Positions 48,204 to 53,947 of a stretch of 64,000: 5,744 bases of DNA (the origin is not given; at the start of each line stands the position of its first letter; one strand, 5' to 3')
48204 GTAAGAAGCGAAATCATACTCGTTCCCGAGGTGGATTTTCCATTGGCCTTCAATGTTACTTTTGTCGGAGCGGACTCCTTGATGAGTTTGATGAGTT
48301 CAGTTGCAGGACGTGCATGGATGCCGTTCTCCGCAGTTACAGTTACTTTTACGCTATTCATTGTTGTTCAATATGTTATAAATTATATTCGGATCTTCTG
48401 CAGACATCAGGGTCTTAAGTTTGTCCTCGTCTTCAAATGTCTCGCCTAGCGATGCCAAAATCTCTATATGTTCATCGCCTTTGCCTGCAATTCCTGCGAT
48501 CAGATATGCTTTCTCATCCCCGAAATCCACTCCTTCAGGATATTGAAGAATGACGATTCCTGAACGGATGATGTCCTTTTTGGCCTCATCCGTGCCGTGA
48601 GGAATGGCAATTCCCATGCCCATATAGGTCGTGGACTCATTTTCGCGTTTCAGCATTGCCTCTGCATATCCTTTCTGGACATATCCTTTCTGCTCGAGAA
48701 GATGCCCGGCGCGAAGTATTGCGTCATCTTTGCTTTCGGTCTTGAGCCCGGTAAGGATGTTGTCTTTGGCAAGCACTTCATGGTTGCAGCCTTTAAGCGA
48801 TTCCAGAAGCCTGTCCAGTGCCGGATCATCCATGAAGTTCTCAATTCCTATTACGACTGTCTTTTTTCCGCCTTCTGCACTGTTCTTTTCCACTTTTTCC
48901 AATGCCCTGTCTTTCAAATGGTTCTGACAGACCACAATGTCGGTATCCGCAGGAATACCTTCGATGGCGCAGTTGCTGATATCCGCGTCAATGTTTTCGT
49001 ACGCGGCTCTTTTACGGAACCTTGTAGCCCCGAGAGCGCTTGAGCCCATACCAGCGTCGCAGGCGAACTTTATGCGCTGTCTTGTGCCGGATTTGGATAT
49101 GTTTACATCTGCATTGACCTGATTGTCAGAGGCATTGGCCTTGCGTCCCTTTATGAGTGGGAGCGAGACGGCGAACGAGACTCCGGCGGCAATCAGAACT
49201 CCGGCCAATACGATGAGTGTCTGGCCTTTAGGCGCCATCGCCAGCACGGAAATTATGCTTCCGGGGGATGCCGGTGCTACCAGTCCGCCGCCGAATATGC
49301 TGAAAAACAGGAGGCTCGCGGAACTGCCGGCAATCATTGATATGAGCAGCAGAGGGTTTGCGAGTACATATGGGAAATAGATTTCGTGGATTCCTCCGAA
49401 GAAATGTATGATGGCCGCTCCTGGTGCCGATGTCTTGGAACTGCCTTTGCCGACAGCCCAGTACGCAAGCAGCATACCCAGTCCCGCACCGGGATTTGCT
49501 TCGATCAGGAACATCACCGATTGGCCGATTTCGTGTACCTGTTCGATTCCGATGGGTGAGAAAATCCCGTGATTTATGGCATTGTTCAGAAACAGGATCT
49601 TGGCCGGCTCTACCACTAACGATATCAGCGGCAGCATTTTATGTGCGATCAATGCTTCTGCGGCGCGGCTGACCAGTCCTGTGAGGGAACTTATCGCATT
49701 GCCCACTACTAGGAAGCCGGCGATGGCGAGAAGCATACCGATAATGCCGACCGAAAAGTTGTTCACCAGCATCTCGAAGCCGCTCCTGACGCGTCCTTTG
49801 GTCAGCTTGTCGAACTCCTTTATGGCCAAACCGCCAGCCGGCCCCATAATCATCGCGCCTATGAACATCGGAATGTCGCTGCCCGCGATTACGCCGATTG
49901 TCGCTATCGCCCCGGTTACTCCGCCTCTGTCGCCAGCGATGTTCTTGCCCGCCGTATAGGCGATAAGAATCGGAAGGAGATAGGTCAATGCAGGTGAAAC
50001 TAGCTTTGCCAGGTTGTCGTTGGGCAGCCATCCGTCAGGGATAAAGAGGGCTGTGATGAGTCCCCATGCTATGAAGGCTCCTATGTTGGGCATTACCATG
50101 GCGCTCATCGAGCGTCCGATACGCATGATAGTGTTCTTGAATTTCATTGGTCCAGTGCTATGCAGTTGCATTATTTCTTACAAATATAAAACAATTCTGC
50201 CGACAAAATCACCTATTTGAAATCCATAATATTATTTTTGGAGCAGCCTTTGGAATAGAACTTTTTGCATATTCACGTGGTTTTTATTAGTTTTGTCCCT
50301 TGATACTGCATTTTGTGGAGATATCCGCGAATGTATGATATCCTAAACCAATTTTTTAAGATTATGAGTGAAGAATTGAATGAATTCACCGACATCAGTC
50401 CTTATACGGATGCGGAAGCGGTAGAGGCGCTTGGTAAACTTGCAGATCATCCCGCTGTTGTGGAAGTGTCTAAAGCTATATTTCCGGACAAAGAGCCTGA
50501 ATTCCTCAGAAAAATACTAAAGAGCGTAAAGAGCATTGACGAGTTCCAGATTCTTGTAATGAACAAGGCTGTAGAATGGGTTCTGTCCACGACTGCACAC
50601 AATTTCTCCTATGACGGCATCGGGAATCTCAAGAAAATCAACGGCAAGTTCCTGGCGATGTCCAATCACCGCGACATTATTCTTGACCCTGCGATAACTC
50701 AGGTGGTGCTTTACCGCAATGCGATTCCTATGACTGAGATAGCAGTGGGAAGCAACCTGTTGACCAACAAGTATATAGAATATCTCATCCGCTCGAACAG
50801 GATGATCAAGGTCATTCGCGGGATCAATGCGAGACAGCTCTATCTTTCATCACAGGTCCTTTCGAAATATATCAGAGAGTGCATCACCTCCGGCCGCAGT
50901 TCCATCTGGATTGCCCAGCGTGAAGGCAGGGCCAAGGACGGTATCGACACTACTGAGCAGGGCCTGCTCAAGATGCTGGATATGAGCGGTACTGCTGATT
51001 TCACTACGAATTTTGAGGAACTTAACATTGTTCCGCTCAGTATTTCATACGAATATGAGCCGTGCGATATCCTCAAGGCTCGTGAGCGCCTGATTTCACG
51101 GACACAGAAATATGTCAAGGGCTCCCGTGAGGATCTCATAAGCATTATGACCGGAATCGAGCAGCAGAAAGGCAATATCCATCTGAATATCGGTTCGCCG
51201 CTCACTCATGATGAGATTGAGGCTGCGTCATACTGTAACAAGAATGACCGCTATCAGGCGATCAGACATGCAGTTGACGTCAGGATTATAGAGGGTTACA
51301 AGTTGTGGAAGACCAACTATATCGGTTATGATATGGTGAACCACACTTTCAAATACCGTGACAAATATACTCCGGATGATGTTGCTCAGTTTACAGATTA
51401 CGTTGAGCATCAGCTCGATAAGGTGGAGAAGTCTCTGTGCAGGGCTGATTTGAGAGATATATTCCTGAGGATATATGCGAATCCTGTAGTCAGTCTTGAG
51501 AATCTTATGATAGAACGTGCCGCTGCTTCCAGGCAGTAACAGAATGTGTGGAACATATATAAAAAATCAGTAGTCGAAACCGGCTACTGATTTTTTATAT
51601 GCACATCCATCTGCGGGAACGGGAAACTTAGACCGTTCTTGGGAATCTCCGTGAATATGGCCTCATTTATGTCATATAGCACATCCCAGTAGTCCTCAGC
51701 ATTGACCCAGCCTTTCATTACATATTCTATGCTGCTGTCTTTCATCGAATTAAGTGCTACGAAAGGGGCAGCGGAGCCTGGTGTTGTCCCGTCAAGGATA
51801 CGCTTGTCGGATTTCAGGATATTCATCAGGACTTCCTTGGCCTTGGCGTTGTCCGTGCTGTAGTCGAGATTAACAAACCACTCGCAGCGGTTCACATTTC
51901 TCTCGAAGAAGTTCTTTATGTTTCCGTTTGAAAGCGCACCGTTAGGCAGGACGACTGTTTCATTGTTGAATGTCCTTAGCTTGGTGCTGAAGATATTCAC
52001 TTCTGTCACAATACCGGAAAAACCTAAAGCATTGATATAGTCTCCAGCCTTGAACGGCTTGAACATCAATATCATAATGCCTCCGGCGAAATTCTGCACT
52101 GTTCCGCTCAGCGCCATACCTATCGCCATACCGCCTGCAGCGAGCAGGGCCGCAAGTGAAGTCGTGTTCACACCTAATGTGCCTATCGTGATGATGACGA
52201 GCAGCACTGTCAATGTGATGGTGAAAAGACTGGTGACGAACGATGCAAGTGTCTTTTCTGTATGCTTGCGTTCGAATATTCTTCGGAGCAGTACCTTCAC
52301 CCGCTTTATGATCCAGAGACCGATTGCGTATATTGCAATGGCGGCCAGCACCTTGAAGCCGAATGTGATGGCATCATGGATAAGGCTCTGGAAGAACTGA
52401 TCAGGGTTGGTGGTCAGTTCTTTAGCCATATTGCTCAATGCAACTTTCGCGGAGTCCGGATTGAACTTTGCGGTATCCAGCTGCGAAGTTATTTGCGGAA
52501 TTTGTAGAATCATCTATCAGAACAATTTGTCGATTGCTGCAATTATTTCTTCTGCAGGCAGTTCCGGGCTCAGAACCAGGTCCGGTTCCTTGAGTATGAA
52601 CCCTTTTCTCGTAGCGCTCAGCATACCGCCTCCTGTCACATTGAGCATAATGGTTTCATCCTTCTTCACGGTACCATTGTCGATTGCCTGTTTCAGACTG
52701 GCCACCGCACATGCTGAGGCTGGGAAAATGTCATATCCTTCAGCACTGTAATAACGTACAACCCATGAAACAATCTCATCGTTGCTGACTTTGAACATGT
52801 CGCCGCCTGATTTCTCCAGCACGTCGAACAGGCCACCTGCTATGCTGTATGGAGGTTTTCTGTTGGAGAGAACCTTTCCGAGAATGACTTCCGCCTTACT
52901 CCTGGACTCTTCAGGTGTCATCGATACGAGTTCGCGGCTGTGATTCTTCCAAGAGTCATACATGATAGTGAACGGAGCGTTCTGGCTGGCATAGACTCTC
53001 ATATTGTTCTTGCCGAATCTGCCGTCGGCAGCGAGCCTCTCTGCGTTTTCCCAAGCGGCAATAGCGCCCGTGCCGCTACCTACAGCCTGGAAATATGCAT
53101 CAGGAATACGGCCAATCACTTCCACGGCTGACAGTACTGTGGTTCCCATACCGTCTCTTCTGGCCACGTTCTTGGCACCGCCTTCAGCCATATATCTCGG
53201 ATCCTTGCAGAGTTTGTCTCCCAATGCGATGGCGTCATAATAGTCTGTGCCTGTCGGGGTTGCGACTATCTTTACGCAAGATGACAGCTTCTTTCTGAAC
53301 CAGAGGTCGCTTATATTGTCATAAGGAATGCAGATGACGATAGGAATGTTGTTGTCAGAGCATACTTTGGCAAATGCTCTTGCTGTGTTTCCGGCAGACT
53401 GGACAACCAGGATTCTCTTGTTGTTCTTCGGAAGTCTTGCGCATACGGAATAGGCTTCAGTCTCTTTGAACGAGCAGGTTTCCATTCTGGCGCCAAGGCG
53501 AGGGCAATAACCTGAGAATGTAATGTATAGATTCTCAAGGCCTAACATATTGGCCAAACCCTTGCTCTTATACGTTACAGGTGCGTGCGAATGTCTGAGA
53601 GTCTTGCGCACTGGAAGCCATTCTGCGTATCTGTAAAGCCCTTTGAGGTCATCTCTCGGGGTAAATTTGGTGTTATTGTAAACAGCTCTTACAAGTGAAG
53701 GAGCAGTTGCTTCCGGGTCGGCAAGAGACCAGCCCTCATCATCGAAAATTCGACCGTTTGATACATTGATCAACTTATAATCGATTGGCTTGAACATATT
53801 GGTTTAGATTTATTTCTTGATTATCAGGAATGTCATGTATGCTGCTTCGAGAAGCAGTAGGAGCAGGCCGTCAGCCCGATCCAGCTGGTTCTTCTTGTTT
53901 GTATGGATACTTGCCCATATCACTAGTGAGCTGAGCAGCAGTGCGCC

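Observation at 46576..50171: Complete mannitol-type PTS (mtlA EIICBA, ptsH, ptsI) in a Bacteroidales context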

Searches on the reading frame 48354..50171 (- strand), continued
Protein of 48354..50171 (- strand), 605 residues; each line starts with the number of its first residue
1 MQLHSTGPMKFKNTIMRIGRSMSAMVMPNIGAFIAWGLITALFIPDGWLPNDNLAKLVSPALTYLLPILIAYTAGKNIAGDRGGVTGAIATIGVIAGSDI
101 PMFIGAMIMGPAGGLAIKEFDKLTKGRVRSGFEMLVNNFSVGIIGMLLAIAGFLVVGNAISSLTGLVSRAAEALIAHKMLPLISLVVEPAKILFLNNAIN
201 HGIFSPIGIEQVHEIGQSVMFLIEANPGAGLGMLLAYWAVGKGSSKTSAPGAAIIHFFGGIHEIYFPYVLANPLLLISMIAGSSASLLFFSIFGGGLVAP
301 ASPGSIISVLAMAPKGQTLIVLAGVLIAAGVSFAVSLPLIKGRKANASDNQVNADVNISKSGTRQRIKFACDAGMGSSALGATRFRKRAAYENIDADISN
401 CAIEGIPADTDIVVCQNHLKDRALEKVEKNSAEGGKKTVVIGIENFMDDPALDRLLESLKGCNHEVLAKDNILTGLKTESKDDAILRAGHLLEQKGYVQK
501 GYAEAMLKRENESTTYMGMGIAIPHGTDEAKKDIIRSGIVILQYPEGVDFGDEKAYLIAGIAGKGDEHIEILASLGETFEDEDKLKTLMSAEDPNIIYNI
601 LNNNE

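Call 75: find_encoding_contigs(protein=P0373, flank=4000, max_places=10)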
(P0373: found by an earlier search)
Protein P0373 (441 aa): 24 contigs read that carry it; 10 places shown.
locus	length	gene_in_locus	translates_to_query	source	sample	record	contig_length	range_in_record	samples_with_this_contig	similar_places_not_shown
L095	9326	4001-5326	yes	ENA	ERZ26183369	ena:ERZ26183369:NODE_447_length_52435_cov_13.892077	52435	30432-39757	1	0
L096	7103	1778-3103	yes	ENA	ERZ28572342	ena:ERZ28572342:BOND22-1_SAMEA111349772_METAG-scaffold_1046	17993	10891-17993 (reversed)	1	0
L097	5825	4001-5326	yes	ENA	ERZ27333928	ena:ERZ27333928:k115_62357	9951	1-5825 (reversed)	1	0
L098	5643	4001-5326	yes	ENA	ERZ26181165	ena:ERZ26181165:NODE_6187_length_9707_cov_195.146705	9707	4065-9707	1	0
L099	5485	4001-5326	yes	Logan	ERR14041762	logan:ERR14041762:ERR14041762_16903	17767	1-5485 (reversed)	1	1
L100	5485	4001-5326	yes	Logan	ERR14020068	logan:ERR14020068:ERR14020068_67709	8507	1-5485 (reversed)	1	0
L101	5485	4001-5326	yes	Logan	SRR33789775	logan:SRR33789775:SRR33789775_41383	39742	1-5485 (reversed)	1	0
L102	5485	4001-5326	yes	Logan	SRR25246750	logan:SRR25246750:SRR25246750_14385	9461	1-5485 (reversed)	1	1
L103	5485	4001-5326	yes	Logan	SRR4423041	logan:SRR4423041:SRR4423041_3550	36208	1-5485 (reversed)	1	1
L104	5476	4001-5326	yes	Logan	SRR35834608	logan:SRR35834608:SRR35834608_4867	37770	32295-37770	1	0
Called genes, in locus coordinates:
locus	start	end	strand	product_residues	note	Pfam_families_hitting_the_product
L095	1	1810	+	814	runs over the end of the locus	PF03739:LptF_LptG, PF00551:Formyl_trans_N, PF02911:Formyl_trans_C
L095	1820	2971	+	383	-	PF01232:Mannitol_dh, PF08125:Mannitol_dh_C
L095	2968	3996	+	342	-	PF03009:GDPD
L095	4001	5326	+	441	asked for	PF00328:His_Phos_2 (faint)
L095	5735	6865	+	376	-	PF12850:Metallophos_2 (faint), PF00149:Metallophos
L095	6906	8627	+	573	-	-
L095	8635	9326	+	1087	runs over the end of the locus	PF13620:CarboxypepD_reg, PF13715:CarbopepD_reg_2, PF07715:Plug, PF00593:TonB_dep_Rec_b-barrel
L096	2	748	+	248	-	?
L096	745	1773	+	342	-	PF03009:GDPD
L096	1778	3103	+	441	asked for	PF00328:His_Phos_2 (faint)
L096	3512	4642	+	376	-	PF12850:Metallophos_2 (faint), PF00149:Metallophos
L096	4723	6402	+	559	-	-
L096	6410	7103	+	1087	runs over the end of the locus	PF13620:CarboxypepD_reg, PF13715:CarbopepD_reg_2, PF07715:Plug, PF00593:TonB_dep_Rec_b-barrel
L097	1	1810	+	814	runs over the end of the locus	PF03739:LptF_LptG, PF00551:Formyl_trans_N, PF02911:Formyl_trans_C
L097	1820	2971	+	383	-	PF01232:Mannitol_dh, PF08125:Mannitol_dh_C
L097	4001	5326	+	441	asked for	PF00328:His_Phos_2 (faint)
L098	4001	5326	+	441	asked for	PF00328:His_Phos_2 (faint)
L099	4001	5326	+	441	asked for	PF00328:His_Phos_2 (faint)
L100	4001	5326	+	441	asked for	PF00328:His_Phos_2 (faint)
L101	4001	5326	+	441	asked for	PF00328:His_Phos_2 (faint)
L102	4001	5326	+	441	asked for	PF00328:His_Phos_2 (faint)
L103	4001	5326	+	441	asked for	PF00328:His_Phos_2 (faint)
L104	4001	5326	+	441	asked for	PF00328:His_Phos_2 (faint)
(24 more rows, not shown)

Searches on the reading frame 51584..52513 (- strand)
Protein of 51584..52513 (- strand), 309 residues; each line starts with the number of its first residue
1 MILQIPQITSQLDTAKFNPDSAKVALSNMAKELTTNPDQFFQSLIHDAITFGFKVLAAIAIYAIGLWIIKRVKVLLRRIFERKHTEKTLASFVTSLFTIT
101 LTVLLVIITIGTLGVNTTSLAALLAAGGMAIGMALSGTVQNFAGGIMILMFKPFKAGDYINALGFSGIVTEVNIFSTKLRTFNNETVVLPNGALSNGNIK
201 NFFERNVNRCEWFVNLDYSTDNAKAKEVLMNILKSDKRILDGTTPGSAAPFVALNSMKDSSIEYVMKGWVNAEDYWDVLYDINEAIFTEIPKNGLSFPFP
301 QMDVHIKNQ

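Call 61: search_protein_families(library=ncbifam, proteins=[window:51584-52513:-], max_evalue=0.00001)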
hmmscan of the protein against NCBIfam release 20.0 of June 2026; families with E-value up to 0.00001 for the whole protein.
window:51584-52513:- (309 aa): 5 families
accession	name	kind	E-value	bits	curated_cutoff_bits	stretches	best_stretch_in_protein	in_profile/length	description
NF007662.0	PRK10334.1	subfamily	4.4e-60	203.3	321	1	49-308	25-279/286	small-conductance mechanosensitive channel MscS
NF047602.1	MscsSHelicob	equivalog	1.9e-44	152.1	400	1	46-308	4-260/260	small-conductance mechanosensitive channel MscS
NF008438.0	PRK11281.1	equivalog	1.5e-26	92.5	991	1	48-309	833-1091/1113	mechanosensitive channel MscK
NF047601.1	MscSThanab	equivalog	8e-23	81.3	500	1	56-308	30-278/280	small-conductance mechanosensitive channel MscS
NF008180.0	PRK10929.1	equivalog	3.7e-13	48.2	809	1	48-307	830-1086/1109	miniconductance mechanosensitive channel MscM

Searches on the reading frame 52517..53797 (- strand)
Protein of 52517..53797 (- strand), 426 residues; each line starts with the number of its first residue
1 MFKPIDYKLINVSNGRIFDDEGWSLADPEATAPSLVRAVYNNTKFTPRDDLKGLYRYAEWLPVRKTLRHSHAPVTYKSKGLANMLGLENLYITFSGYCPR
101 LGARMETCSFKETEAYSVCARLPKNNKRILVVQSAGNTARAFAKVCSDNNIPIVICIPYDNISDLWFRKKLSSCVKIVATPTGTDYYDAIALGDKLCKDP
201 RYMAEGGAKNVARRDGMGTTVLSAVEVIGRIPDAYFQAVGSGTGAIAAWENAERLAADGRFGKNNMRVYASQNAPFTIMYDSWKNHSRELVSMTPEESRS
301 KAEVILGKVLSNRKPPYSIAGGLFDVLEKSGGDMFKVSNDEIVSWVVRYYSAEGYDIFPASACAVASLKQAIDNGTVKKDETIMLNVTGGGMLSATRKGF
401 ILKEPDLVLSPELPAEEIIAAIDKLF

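Call 61: search_protein_families(library=ncbifam, proteins=[window:52517-53797:-], max_evalue=0.00001)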
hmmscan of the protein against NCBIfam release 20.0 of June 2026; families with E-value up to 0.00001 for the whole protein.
window:52517-53797:- (426 aa): 8 families
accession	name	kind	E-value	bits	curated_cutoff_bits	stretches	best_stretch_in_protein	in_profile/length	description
TIGR03844.1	cysteate_syn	equivalog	2.4e-129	431.6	324.9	1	9-393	3-381/398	cysteate synthase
NF006050.0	PRK08197.1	equivalog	2.7e-19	69.2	303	1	49-392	53-382/406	threonine synthase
TIGR00260.1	thrC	equivalog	1.5e-13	50.6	167.1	1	56-390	3-334/340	threonine synthase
NF004996.0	PRK06381.1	equivalog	4.7e-11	42.3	266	1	74-390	17-317/319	threonine synthase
NF006205.0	PRK08329.1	equivalog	2.5e-10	39.9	358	1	46-392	35-344/347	threonine synthase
NF006390.0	PRK08639.1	equivalog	4.3e-08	32.6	421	0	109-246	54-191/418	threonine ammonia-lyase IlvA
TIGR02079.1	THD1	equivalog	4.7e-06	25.6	440.55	0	108-198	44-135/410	threonine ammonia-lyase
NF004170.0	PRK05638.1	equivalog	5.5e-06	25.2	421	0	325-397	290-361/442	threonine synthase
